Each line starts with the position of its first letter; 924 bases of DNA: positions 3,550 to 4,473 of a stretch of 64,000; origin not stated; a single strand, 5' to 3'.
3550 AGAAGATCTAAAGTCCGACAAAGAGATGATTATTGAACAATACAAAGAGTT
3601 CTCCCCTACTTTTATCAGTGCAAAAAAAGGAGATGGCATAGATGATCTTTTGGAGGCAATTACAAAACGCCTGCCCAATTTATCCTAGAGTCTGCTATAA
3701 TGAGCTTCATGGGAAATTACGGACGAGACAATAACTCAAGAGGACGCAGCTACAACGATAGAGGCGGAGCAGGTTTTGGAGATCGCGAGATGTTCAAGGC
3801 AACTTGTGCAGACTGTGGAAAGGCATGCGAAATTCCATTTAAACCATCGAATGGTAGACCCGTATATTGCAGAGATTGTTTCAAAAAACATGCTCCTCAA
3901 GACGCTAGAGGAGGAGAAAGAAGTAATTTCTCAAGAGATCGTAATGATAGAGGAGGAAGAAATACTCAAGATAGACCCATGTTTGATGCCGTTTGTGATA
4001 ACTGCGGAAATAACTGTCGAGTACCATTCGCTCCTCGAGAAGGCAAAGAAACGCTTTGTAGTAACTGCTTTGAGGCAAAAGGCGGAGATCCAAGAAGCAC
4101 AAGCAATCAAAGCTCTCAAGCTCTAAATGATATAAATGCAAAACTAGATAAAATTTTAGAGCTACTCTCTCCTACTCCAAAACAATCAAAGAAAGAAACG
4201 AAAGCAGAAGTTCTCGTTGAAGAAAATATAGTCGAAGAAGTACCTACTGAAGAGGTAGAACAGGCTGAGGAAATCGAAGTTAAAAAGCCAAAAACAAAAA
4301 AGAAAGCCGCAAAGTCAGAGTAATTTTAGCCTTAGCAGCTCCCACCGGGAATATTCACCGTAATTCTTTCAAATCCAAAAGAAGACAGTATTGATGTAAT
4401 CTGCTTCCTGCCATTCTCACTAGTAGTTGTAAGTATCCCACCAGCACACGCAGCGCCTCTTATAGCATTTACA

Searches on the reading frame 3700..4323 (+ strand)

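Call 85: search_protein_families(library=pfam, proteins=[window:3700-4323:+], max_evalue=0.0001)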
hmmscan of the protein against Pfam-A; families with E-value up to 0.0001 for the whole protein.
window:3700-4323:+ (207 aa): 1 family
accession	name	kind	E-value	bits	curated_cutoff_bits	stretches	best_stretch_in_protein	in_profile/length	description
PF23477.1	zf_Tbcl_2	-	4.2e-33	113.2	27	2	29-64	1-36/37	Probable treble clef zinc finger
